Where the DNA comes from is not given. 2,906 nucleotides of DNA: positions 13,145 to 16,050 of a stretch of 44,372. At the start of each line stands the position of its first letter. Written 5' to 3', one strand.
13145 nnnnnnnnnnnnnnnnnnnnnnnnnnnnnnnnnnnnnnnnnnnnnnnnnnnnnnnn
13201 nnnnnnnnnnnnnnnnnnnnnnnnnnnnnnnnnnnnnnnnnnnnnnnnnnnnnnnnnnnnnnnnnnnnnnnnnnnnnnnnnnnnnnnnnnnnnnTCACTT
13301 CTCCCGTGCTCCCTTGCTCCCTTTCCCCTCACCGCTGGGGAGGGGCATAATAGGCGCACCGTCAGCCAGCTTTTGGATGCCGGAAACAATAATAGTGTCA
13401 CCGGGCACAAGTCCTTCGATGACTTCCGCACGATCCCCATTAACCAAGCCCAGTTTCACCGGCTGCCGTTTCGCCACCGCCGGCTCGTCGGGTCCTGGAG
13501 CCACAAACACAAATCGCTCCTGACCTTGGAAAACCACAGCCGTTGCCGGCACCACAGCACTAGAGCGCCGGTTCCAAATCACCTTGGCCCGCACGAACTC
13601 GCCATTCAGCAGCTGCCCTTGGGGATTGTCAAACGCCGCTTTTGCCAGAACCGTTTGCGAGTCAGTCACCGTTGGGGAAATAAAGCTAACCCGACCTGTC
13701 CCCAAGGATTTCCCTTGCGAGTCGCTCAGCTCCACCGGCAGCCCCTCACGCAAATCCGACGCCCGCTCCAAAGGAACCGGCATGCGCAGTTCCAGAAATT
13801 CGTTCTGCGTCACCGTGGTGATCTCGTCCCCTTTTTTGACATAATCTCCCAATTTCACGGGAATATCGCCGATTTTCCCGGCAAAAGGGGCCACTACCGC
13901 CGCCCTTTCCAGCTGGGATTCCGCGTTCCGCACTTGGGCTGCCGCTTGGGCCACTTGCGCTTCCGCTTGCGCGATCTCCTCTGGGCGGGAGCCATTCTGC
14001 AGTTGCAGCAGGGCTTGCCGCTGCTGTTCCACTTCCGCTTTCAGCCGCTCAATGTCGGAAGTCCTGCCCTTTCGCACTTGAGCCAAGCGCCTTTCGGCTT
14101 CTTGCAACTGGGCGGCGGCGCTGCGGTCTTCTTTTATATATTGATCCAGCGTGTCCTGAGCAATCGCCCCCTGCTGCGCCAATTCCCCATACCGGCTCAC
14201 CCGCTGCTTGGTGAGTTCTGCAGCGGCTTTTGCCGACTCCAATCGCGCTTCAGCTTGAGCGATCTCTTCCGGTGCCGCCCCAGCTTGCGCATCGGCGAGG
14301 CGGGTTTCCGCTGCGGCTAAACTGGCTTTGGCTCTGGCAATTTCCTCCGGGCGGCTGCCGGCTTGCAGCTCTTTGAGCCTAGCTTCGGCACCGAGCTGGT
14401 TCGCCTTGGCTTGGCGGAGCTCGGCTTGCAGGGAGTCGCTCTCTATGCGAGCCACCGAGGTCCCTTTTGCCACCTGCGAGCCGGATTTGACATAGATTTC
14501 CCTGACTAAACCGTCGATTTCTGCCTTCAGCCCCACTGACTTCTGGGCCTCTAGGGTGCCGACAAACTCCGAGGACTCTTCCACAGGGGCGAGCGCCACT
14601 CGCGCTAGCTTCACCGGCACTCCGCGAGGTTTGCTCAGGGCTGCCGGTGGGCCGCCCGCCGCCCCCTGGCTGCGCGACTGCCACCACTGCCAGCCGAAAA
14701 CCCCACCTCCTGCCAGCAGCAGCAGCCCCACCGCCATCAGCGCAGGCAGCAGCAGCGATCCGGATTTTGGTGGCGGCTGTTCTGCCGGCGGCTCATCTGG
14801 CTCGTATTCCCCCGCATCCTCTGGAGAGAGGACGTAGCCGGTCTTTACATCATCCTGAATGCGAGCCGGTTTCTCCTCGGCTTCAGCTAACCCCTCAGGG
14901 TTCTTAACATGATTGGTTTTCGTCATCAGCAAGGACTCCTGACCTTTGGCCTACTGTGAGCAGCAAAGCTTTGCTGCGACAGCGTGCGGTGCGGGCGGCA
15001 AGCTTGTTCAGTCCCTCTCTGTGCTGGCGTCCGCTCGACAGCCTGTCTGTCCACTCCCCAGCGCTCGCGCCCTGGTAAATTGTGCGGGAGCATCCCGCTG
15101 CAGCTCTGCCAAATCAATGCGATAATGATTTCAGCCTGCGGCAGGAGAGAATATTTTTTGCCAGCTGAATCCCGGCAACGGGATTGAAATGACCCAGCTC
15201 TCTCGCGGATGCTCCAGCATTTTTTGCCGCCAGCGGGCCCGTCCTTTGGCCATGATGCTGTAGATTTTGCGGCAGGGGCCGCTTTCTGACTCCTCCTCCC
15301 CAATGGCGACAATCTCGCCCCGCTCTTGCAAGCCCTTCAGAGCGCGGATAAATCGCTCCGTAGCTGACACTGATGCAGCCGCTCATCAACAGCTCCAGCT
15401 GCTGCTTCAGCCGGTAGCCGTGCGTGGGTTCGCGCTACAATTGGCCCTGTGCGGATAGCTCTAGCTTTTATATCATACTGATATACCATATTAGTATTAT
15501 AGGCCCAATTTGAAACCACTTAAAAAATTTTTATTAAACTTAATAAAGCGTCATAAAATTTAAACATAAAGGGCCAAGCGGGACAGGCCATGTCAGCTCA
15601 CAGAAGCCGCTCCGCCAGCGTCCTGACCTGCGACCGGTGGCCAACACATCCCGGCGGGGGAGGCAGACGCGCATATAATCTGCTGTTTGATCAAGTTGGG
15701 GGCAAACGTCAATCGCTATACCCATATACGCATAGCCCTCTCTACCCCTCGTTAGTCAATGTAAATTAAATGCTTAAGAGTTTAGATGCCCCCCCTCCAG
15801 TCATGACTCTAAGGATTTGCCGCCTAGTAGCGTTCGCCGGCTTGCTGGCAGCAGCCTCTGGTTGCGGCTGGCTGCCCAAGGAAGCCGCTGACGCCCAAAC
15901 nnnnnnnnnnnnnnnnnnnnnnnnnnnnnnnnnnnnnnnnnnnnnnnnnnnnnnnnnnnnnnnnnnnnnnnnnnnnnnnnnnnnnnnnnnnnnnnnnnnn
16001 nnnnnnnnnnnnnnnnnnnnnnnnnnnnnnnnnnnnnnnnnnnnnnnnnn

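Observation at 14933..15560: Decayed PadR regulator with candidate operators at the head of an adaptor-pump efflux operon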

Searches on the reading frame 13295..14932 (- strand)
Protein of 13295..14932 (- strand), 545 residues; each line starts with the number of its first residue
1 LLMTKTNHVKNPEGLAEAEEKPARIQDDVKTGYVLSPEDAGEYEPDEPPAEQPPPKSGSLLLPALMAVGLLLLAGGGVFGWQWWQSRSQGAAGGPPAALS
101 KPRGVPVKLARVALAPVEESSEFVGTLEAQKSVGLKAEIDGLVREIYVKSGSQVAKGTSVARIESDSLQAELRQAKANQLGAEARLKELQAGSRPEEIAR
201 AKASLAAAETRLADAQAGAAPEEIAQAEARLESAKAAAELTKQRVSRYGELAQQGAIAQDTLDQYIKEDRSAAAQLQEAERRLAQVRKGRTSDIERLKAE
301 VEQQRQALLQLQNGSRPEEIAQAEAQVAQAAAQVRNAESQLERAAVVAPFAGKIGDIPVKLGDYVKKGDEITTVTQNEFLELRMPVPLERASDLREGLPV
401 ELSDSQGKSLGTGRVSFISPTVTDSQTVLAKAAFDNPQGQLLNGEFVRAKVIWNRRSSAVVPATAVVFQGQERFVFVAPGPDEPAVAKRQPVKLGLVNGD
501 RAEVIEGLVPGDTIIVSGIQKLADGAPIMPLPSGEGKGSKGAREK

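Call 6: search_protein_families(library=pfam, proteins=[window:13295-14932:-], max_evalue=0.01)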
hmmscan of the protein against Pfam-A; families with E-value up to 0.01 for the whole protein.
window:13295-14932:- (545 aa): 4 families
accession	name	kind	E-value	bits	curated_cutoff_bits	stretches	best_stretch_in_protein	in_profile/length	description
PF13437.12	HlyD_3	-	2.1e-17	64.2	22.2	1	346-444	2-106/106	HlyD family secretion protein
PF16576.10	HlyD_D23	-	3.8e-14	52.9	30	1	130-447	17-214/214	Barrel-sandwich domain of CusB or HlyD membrane-fusion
PF13533.13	Biotin_lipoyl_2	-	7.6e-09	35.6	29.8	1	348-369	5-26/32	Biotin-lipoyl like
PF00364.28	Biotin_lipoyl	-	2.5e-06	27.7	22.1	0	141-172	15-45/73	Biotin-requiring enzyme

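Call 53: find_homologous_proteins(query=window:13295-14932:-, max_evalue=1e-50)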
Query window:13295-14932:- (545 aa): 707 proteins with E <= 1e-50 among 8000 candidates; the best 120 are listed.
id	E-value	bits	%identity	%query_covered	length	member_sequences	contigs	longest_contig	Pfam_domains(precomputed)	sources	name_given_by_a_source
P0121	0.0e+0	1090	96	100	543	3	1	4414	PF25973.1,PF25984.1,PF25881.1,PF25989.1,PF00364.29,PF25967.1,PF25919.1,PF25917.1,PF25944.1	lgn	-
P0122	0.0e+0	1038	91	100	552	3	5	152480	PF25984.1,PF25881.1,PF25989.1,PF00364.29,PF25919.1,PF25917.1,PF25944.1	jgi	jgi:RND family efflux transporter MFP subunit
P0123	3.0e-173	596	50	98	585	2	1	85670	PF25973.1,PF25876.1,PF25881.1,PF25989.1,PF00364.29,PF25967.1,PF25917.1,PF25944.1,PF25975.1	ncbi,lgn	-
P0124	3.6e-172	592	58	97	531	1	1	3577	PF25984.1,PF25881.1,PF25989.1,PF00364.29,PF25967.1,PF25919.1,PF25917.1,PF25944.1,PF25975.1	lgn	-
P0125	4.0e-172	592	62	85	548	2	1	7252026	PF25876.1,PF25881.1,PF25989.1,PF00364.29,PF25967.1,PF25917.1,PF25944.1,PF25975.1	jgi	jgi:RND family efflux transporter MFP subunit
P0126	1.2e-170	587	56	97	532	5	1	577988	PF25973.1,PF25984.1,PF25881.1,PF25989.1,PF00364.29,PF25967.1,PF25917.1,PF25975.1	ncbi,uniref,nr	ncbi:efflux RND transporter periplasmic adaptor subunit [Microcoleus sp. FACHB-672]|uniref:efflux RN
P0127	2.0e-164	567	52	93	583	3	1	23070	PF25881.1,PF25989.1,PF00364.29,PF25917.1,PF25944.1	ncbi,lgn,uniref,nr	ncbi:efflux RND transporter periplasmic adaptor subunit [Aerosakkonema funiforme]|uniref:Efflux RND 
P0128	1.3e-158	547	47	90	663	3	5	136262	PF25881.1,PF25989.1,PF25919.1,PF25917.1,PF25944.1,PF16326.11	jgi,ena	jgi:RND family efflux transporter MFP subunit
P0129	1.0e-157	544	50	97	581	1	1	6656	PF25984.1,PF25881.1,PF25989.1,PF00364.29,PF25967.1,PF25917.1,PF25944.1,PF25975.1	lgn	-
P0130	8.8e-157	541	47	88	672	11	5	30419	PF25881.1,PF25989.1,PF25917.1,PF25944.1,PF25954.1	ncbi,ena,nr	ncbi:MAG TPA: efflux RND transporter periplasmic adaptor subunit [Cyanobacteria bacterium UBA11371]|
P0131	1.0e-156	541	52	83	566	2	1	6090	PF25973.1,PF25881.1,PF25989.1,PF00364.29,PF25917.1,PF25944.1,PF25954.1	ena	-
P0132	1.5e-156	541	50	90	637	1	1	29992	PF25881.1,PF25989.1,PF25919.1,PF25917.1,PF25944.1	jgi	jgi:RND family efflux transporter MFP subunit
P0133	2.7e-156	540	48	83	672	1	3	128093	PF25881.1,PF25989.1,PF25917.1,PF25944.1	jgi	jgi:RND family efflux transporter MFP subunit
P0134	4.1e-156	539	57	89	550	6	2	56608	PF25984.1,PF25876.1,PF25881.1,PF25989.1,PF00364.29,PF25917.1,PF25944.1,PF25975.1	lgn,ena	-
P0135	1.3e-155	537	58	81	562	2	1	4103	PF25984.1,PF25876.1,PF25881.1,PF25989.1,PF00364.29,PF25967.1,PF25917.1,PF25944.1,PF25975.1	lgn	-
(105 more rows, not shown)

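Call 54: find_encoding_contigs(protein=P0122, flank=4000, max_places=6)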
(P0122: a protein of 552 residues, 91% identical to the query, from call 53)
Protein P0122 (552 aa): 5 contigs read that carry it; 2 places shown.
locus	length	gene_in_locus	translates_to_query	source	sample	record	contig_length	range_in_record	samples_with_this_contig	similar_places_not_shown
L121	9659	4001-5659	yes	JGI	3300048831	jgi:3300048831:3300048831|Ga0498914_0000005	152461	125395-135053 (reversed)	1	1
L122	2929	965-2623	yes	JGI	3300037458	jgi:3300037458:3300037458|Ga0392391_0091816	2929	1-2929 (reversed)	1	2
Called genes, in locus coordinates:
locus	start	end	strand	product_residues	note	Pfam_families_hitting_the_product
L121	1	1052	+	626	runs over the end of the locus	PF02743:dCache_1, PF00512:HisKA (faint), PF02518:HATPase_c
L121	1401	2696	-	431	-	PF25917:BSH_RND, PF25997:BSH_YhbJ (faint), PF25885:HH_EMRA (faint), PF25954:Beta-barrel_RND_2, PF25990:Beta-barrel_YknX, PF25989:YknX_C (faint), PF25967:RND-MFP_C (faint), PF25975:CzcB_C (weak)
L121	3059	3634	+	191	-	PF03551:PadR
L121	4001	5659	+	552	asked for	PF25919:BSH_CusB (faint), PF00364:Biotin_lipoyl (faint), PF25917:BSH_RND, PF25984:BSH_YknX (faint), PF25881:HH_YBHG, PF25944:Beta-barrel_RND (weak), PF25989:YknX_C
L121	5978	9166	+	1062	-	PF00873:ACR_tran, PF02355:SecD_SecF_C (faint), PF03176:MMPL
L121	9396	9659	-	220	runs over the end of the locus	PF22935:RM44_endonuclase (weak), PF14622:Ribonucleas_3_3, PF00636:Ribonuclease_3, PF00035:dsrm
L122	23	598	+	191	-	PF03551:PadR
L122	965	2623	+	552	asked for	PF25919:BSH_CusB (faint), PF00364:Biotin_lipoyl (faint), PF25917:BSH_RND, PF25984:BSH_YknX (faint), PF25881:HH_YBHG, PF25944:Beta-barrel_RND (weak), PF25989:YknX_C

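Call 55: find_encoding_contigs(protein=P0121, flank=4000, max_places=4)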
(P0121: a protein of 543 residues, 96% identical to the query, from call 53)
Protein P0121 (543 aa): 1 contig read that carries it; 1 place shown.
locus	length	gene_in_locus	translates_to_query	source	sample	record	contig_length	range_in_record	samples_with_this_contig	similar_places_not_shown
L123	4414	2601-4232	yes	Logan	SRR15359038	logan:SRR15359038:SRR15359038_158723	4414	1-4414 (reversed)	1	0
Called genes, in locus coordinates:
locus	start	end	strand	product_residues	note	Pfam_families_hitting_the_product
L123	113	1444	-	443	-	PF25917:BSH_RND, PF25997:BSH_YhbJ (faint), PF25885:HH_EMRA (weak), PF25954:Beta-barrel_RND_2, PF25990:Beta-barrel_YknX, PF25967:RND-MFP_C (faint), PF25975:CzcB_C (weak)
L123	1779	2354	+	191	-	PF03551:PadR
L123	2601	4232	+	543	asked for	PF25919:BSH_CusB (faint), PF00364:Biotin_lipoyl (faint), PF25917:BSH_RND (weak), PF25973:BSH_CzcB (faint), PF25881:HH_YBHG (weak), PF25944:Beta-barrel_RND (weak), PF25967:RND-MFP_C (weak), PF25989:YknX_C, +1 more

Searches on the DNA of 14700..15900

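Call 20: search_rna_families(source=window, start=14700, end=15900, threshold=evalue, max_evalue=1)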
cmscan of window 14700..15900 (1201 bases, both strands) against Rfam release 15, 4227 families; matches with E-value up to 1: 0.
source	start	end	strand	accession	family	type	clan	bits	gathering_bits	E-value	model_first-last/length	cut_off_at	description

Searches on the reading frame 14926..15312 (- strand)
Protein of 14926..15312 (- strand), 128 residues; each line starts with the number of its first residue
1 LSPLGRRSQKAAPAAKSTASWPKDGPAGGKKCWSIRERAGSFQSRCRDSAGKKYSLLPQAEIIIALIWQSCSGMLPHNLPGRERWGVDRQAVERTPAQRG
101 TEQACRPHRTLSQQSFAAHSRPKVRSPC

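Call 6: search_protein_families(library=pfam, proteins=[window:14926-15312:-], max_evalue=0.01)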
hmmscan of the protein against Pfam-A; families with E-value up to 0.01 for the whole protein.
window:14926-15312:- (128 aa): 0 families
